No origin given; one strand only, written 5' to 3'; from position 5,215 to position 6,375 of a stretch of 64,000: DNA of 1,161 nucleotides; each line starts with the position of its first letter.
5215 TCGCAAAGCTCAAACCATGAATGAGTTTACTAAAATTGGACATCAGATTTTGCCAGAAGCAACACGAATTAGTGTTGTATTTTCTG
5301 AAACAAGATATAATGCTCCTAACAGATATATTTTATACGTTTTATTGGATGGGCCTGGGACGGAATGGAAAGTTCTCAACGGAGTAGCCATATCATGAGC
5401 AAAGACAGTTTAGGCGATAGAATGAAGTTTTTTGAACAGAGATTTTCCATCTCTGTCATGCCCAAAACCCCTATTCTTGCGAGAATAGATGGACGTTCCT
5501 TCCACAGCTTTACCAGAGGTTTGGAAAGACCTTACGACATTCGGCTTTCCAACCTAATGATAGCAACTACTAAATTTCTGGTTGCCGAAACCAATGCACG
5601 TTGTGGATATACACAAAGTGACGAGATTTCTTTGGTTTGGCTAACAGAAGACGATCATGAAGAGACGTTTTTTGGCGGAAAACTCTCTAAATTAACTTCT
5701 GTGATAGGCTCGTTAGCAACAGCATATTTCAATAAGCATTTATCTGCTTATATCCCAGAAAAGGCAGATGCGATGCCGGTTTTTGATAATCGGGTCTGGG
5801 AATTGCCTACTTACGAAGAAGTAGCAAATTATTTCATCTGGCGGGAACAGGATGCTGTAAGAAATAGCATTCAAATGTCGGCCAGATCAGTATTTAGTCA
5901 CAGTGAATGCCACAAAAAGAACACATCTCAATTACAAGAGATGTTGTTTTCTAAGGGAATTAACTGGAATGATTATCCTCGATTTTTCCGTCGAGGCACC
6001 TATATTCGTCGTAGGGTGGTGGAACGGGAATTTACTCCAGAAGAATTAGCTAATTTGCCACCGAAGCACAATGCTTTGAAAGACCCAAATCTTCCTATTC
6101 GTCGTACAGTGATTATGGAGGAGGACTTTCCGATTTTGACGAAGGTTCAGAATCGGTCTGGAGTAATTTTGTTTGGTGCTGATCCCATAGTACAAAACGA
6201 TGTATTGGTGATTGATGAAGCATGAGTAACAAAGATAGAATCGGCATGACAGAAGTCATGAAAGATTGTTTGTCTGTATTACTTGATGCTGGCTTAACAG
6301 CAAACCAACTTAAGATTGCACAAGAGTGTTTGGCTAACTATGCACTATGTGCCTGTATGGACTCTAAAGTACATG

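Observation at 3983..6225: Thg1-like 3'-5' nucleotidyltransferase near a Cys-phosphatase; with a Nudix and an HD hydrolase elsewhere, a possible RNA 5'-end toolkit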

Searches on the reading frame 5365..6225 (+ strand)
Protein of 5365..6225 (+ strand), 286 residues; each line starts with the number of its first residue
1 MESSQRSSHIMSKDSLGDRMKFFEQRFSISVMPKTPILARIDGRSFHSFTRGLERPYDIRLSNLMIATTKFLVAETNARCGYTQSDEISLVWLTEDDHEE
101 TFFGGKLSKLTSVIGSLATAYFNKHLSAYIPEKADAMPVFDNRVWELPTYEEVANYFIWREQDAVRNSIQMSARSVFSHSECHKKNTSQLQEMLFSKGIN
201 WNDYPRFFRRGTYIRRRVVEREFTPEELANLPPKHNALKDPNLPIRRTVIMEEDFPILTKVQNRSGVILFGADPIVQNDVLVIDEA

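Call 4: search_protein_families(library=pfam, proteins=[window:5365-6225:+], max_evalue=0.01)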
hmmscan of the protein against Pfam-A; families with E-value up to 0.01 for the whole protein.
window:5365-6225:+ (286 aa): 2 families
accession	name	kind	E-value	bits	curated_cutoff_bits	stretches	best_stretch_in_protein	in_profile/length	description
PF04446.17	Thg1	-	3.4e-31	108.3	29.2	1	18-148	2-130/130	tRNAHis guanylyltransferase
PF14413.11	Thg1C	-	0.00083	20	26.3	1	154-223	4-84/116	Thg1 C terminal domain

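Call 5: search_protein_families(library=phrogs, proteins=[window:5365-6225:+], max_evalue=0.01)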
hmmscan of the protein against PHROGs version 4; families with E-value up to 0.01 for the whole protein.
window:5365-6225:+ (286 aa): 1 family
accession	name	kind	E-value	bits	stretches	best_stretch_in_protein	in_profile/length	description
phrog_4717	-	DNA, RNA and nucleotide metabolism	6.2e-83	279.3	1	13-222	2-212/250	tRNA-His guanylyltransferase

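Call 7: search_dna_similar(query=window:5365-6225:+, collection=phages, mode=protein, max_rows=40)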
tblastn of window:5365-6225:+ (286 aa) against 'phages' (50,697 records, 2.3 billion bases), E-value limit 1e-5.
Records with a match: 164; places in all: 165; records where one place covers at least 80% of the query: 27.
Best place of each record, by identity: <60% 164.
By first word of the organism name: Bacillus 46; Prevotella 15; Caulobacter 13; Mycobacterium 11; Brevundimonas 7; Erwinia 7; Vibrio 6; Aeromonas 6; Burkholderia 5; uncultured 4; and 20 more.
By host as written in the record: - 17; Prevotella sp. 15; Bacillus cereus 14; Caulobacter vibrioides CB15 13; Mycobacterium smegmatis mc2 155 8; Brevundimonas pondensis LVF1 6; Bacillus sp. 5; Burkholderia cenocepacia 4; and 51 more.
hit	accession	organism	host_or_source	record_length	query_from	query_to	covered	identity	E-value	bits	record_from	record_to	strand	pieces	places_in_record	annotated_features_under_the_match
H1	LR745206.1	uncultured phage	metagenomic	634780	14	273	91%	54.0%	2e-86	287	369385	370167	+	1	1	record has no annotation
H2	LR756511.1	uncultured phage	metagenomic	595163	10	276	93%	47.6%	1e-64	224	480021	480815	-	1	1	record has no annotation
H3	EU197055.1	Pseudomonas phage 201phi2-1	-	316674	11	272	92%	46.4%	1e-68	236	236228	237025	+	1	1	putative Thg1 | hypothetical protein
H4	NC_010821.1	Pseudomonas phage 201phi2-1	Pseudomonas chlororaphis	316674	11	272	92%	46.4%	1e-68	236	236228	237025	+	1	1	tRNA-His guanylyltransferase | hypothetical protein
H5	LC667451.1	Burkholderia phage FLC9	Burkholderia glumae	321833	11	238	80%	51.8%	2e-59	209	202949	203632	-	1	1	hypothetical protein (x2)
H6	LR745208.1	uncultured phage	metagenomic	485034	13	272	91%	45.3%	2e-64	224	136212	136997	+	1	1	record has no annotation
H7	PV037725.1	Pseudomonas phage Viktualia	Pseudomonas syringae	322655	8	263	90%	46.0%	1e-69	239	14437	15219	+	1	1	tRNA-His guanylyltransferase | endonuclease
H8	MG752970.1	Ralstonia phage RsoM2USA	Ralstonia solanacearum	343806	4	274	95%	42.0%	5e-58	205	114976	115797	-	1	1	hypothetical protein (x3)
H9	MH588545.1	Caulobacter phage CcrPW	Caulobacter vibrioides CB15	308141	10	274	93%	42.5%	1e-52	190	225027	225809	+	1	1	tRNAHis-5'-guanylyltransferase | hypothetical protein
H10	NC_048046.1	Caulobacter phage CcrPW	Caulobacter vibrioides CB15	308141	10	274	93%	42.5%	1e-52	190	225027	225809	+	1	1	tRNA-His guanylyltransferase | hypothetical protein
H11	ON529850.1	Brevundimonas phage vB_BpoS-Gurke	Brevundimonas pondensis LVF1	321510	6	286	98%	39.9%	9e-56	199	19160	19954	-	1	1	tRNA-His guanylyltransferase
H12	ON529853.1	Brevundimonas phage vB_BpoS-Bambus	Brevundimonas pondensis LVF1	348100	3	275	95%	40.5%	2e-55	198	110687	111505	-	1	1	tRNA-His guanylyltransferase | hypothetical protein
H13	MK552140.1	Burkholderia phage BcepSaruman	Burkholderia cenocepacia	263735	6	268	92%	42.0%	1e-49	181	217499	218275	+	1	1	tRNA-His guanylyltransferase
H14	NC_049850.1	Burkholderia phage BcepSaruman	Burkholderia cenocepacia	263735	6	268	92%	42.0%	1e-49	181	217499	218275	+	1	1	tRNA-His guanylyltransferase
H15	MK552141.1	Burkholderia phage BcepSauron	Burkholderia cenocepacia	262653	6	273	94%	41.1%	2e-49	181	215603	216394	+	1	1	tRNA synthase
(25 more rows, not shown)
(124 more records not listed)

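Call 9: search_solved_structures(query=window:5395-6225:+, max_evalue=0.001, show_alignments=4)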
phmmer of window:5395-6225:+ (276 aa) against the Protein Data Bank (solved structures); distinct sequences matched with E-value up to 0.001: 6.
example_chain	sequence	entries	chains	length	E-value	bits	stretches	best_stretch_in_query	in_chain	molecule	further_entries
4kgk_A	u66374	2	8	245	2.9e-42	147.9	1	4-211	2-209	Thg1-like uncharacterized protein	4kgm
3wbz_A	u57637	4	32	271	1.5e-17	66.9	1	9-213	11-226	Likely histidyl tRNA-specific guanylyltransferase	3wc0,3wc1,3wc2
5xox_A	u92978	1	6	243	5.7e-16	61.7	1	20-207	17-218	tRNA(His) guanylyltransferase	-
5axk_A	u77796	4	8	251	1.8e-12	50.3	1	25-211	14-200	tRNA(His)-5'-guanylyltransferase (Thg1) like protein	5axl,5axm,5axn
3otb_A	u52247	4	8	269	9.3e-10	41.4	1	27-216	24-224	tRNA(His) guanylyltransferase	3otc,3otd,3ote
7cv1_A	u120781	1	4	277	1e-09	41.2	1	27-216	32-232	Probable tRNA(His) guanylyltransferase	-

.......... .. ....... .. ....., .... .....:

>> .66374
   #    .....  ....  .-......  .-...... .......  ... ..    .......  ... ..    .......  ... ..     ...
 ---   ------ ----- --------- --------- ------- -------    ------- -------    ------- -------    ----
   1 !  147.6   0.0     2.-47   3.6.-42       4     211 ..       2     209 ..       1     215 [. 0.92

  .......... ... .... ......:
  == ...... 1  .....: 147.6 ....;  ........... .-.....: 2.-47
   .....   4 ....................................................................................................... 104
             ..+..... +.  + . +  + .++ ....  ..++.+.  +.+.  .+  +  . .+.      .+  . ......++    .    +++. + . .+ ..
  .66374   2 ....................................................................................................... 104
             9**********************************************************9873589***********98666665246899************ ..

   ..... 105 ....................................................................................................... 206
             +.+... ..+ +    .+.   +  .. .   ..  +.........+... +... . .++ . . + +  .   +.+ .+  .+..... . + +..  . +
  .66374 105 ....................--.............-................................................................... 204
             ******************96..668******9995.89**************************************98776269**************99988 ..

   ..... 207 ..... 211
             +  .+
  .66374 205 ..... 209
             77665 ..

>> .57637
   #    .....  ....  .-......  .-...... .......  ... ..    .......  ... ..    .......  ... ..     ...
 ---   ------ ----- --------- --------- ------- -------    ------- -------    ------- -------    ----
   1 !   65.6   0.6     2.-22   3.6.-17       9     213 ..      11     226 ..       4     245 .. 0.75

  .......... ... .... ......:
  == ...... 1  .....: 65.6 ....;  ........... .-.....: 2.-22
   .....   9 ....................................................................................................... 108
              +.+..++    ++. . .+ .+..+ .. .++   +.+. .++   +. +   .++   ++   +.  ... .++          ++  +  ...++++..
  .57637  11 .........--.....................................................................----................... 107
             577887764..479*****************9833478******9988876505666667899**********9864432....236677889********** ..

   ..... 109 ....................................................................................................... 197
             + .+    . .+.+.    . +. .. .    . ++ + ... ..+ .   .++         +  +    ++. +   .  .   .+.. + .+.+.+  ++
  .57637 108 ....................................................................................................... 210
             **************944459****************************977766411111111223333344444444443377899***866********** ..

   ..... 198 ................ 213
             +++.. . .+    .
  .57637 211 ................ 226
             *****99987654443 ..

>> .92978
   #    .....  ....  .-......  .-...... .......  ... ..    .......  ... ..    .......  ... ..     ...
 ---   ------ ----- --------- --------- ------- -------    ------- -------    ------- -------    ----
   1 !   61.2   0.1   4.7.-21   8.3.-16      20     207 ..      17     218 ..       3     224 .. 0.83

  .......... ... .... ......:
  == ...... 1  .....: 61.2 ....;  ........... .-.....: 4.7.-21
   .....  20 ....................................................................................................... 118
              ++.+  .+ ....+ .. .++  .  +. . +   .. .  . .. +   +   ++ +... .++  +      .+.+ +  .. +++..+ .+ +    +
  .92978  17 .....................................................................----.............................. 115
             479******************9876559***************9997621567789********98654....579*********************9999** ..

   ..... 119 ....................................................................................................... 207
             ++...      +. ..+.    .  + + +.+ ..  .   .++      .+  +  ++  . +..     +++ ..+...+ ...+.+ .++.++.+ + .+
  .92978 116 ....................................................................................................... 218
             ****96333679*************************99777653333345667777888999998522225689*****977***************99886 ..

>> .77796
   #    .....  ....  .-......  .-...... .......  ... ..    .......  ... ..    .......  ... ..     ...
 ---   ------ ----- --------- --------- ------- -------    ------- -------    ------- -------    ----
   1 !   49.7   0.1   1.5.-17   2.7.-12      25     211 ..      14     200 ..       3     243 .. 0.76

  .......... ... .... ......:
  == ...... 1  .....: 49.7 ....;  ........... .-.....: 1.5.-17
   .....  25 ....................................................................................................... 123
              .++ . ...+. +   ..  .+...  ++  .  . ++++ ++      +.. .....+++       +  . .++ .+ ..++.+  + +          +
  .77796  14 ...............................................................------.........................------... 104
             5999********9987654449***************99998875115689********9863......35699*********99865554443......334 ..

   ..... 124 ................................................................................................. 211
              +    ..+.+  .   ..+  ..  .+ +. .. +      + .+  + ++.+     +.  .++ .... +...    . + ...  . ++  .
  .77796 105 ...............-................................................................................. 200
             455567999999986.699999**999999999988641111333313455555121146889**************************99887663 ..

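Call 21: find_related_loci(query=window:5395-6225:+, collection=viral_contigs, flank=10000)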
Query window:5395-6225:+ (276 aa) in viral_contigs; peptide patterns used: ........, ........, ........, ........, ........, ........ (x = any residue, [..] = any of these).
250 stretches matched a pattern; 247 encode a relative of the query (tblastn E <= 1e-3); the best 80 are kept; 80 distinct loci.
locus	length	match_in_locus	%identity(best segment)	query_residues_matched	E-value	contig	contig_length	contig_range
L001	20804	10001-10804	53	4-269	9e-97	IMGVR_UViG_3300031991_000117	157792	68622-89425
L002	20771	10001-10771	54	4-259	8e-93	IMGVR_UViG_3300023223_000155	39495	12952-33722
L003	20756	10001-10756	55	4-254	9e-92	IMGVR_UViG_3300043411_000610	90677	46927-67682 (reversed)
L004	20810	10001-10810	53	3-267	3e-92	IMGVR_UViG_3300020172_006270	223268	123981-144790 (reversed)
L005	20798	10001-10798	50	5-266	8e-89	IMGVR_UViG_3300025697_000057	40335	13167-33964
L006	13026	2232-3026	49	4-266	5e-85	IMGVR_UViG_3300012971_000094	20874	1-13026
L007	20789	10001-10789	49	3-264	5e-84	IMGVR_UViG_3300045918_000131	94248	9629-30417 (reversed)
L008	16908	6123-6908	52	4-269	4e-83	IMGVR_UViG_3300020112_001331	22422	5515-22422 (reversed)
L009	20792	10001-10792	51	3-265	1e-82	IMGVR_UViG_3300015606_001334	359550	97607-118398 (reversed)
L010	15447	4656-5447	49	4-266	5e-82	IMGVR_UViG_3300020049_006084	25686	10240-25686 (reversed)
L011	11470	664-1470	49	1-270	2e-80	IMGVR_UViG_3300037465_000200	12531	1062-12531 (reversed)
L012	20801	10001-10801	48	5-270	2e-80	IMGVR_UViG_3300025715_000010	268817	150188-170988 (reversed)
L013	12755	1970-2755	48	3-264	3e-78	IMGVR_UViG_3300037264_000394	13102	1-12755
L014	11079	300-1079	50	3-264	4e-78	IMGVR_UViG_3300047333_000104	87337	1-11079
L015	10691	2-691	52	36-264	9e-78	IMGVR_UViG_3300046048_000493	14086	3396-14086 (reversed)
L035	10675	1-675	47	4-216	8e-52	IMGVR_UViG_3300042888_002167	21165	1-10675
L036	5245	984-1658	47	3-213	7e-52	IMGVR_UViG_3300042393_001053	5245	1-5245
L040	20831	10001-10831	38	1-256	1e-50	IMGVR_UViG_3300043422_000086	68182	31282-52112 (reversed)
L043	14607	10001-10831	38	1-256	1e-50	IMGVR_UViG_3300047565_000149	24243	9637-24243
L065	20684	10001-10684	44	3-215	2e-48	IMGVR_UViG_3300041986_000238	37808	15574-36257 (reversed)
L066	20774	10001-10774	38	4-253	2e-48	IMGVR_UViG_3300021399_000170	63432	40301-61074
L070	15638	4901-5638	36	3-259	7e-48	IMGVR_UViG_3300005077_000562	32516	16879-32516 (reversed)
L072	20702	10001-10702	43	3-214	1e-47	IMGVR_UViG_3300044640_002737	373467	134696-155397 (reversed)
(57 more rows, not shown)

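Call 36: search_protein_families(library=pfam, proteins=[L070:3841-4896:+, L065:5799-6548:+, L040:1813-2382:+, L035:7711-8283:+, L066:17062-17895:+, L043:4911-5411:+, L036:1901-3391:+, L072:17874-18365:+], max_evalue=0.001)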
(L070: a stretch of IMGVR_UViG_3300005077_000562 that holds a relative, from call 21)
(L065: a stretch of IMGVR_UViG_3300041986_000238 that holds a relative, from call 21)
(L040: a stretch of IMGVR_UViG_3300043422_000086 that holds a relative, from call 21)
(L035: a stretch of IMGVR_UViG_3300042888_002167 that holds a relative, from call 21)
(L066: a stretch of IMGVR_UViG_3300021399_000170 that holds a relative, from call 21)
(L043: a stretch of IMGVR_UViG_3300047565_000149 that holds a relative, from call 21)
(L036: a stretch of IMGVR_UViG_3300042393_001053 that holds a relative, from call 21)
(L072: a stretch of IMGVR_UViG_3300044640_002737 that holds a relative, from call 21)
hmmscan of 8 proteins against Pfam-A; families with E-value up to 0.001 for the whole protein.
L070:3841-4896:+ (351 aa): 2 families
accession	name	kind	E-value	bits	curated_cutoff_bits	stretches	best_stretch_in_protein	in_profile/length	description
PF09414.15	RNA_ligase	-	8.6e-19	68.7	27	1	162-325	2-161/171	RNA ligase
PF21189.3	PHA02142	-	4.3e-11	43.6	27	1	8-91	4-90/92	PHA02142 OB-fold domain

L065:5799-6548:+ (249 aa): 2 families
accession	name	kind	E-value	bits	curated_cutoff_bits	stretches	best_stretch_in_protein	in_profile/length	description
PF01743.26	PolyA_pol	-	2.1e-15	57.6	23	1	6-146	2-126/126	Poly A polymerase head domain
PF12627.12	PolyA_pol_RNAbd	-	4.3e-05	23.6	22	1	173-222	1-48/64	Probable RNA and SrmB- binding site of polymerase A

L040:1813-2382:+ (189 aa): 0 families

L035:7711-8283:+ (190 aa): 1 family
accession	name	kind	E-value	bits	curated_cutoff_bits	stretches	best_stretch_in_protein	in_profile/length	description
PF18143.6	HAD_SAK_2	-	1.1e-19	71.6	27.5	1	3-174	1-134/139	HAD domain in Swiss Army Knife RNA repair proteins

L066:17062-17895:+ (277 aa): 1 family
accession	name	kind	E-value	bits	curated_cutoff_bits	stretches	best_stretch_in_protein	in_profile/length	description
PF10127.15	RlaP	-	7.3e-06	26.3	23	1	15-179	7-156/249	RNA repair pathway DNA polymerase beta family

L043:4911-5411:+ (166 aa): 0 families

L036:1901-3391:+ (496 aa): 2 families
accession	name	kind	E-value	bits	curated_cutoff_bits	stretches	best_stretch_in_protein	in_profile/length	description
PF04095.22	NAPRTase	-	3.8e-40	138.6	20.8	1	182-445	3-221/239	Nicotinate phosphoribosyltransferase (NAPRTase) family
PF18127.6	NAMPT_N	-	3.4e-08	34.1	25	1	4-57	3-52/98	Nicotinamide phosphoribosyltransferase, N-terminal domain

L072:17874-18365:+ (163 aa): 1 family
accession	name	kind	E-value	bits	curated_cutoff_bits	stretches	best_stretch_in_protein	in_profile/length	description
PF08719.17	NADAR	-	4.7e-52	176.9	35.1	1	9-159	1-162/163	NADAR domain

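Call 64: search_protein_families(library=ncbifam, proteins=[window:5395-6225:+], max_evalue=0.001)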
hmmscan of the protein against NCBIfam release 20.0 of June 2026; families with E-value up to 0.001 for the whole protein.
window:5395-6225:+ (276 aa): 0 families

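Call 71: search_protein_representatives(protein=window:5395-6225:+)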
Query: 276 residues. Proteins with E-value up to 0.001 (for the whole library): 6147; up to 1e-10: 4445; up to 1e-30: 1554. The best 150 are listed.
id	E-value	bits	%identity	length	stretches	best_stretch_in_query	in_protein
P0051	2.0e-84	299.3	52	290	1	3-264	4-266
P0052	2.1e-84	299.2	53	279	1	3-265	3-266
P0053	2.1e-83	295.9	54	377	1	5-268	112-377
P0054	9.9e-83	293.7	48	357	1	4-273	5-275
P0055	6.4e-82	291.1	51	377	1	2-268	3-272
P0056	1.8e-78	279.8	50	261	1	10-268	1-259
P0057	2.4e-77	276.1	52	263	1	3-267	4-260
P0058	2.4e-77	276.1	53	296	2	2-125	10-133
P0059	1.6e-76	273.4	50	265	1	3-266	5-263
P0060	3.2e-76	272.4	48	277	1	2-268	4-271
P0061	5.1e-76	271.7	50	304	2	124-271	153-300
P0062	2.0e-74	266.5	50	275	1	4-266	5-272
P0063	4.5e-74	265.4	50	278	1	3-270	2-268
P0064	7.3e-73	261.4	47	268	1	4-265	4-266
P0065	1.3e-72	260.6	50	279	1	2-261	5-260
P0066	1.4e-72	260.5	48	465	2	124-266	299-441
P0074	1.2e-69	250.9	48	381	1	3-269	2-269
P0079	5.0e-69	248.8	45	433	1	1-265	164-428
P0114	4.1e-63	229.4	47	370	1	4-266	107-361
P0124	2.6e-62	226.8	42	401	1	4-269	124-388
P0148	6.0e-61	222.3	47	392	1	3-264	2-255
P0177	3.4e-58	213.3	41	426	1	20-268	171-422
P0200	1.7e-57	211.0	54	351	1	5-207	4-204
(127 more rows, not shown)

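Call 72: search_protein_families(library=pfam, proteins=[P0053, P0079, P0124, P0114, P0177, P0066, P0055, P0074, P0148, P0200], max_evalue=0.001)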
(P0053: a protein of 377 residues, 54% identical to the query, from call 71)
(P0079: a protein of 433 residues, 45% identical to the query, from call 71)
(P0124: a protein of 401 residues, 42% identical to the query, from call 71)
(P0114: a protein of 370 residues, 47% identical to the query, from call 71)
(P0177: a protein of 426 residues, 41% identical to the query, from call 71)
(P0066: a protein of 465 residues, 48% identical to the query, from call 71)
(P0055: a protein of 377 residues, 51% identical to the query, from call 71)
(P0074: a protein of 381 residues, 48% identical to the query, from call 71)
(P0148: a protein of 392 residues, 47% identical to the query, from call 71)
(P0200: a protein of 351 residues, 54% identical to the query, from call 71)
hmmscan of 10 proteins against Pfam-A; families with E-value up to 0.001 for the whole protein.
P0053 (377 aa): 2 families
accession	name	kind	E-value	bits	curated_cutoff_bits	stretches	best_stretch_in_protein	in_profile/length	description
PF04446.17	Thg1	-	8e-30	103.9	29.2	1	115-246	2-130/130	tRNAHis guanylyltransferase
PF14413.11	Thg1C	-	5.6e-05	23.8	26.3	1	277-329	39-92/116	Thg1 C terminal domain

P0079 (433 aa): 1 family
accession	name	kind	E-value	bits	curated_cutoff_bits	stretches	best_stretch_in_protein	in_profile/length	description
PF04446.17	Thg1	-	6e-26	91.3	29.2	1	171-301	2-130/130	tRNAHis guanylyltransferase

P0124 (401 aa): 1 family
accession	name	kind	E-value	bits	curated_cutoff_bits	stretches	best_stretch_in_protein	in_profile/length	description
PF04446.17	Thg1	-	5.9e-24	84.9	29.2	1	129-259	3-130/130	tRNAHis guanylyltransferase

P0114 (370 aa): 2 families
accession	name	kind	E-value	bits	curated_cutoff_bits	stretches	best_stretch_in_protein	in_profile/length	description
PF04446.17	Thg1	-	5.6e-32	110.8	29.2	1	111-246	2-130/130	tRNAHis guanylyltransferase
PF14413.11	Thg1C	-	0.00097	19.8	26.3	0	270-318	32-81/116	Thg1 C terminal domain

P0177 (426 aa): 2 families
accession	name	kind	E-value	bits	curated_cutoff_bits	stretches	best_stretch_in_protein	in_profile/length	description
PF04446.17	Thg1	-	4e-27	95.1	29.2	1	164-292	6-130/130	tRNAHis guanylyltransferase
PF13671.12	AAA_33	-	3e-19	70.2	27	1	5-120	2-135/143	AAA domain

P0066 (465 aa): 2 families
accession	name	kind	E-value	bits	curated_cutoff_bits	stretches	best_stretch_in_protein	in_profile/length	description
PF04446.17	Thg1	-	2.2e-27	96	29.2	1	164-313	2-130/130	tRNAHis guanylyltransferase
PF13671.12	AAA_33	-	4.4e-17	63.2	27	1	4-125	1-141/143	AAA domain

P0055 (377 aa): 1 family
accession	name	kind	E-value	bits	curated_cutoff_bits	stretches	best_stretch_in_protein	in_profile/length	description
PF04446.17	Thg1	-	1.5e-29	103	29.2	1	9-140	2-130/130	tRNAHis guanylyltransferase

P0074 (381 aa): 2 families
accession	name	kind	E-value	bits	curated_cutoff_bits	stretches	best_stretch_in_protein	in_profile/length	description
PF04446.17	Thg1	-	4.7e-24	85.2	29.2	1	8-140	3-130/130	tRNAHis guanylyltransferase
PF14413.11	Thg1C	-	0.00041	21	26.3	1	171-216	39-85/116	Thg1 C terminal domain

P0148 (392 aa): 1 family
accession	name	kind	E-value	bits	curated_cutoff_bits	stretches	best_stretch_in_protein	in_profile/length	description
PF04446.17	Thg1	-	2.1e-30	105.8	29.2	1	7-130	2-130/130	tRNAHis guanylyltransferase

P0200 (351 aa): 1 family
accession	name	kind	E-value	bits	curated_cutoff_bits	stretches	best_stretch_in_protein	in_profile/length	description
PF04446.17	Thg1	-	1.2e-28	100.1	29.2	1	7-135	2-130/130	tRNAHis guanylyltransferase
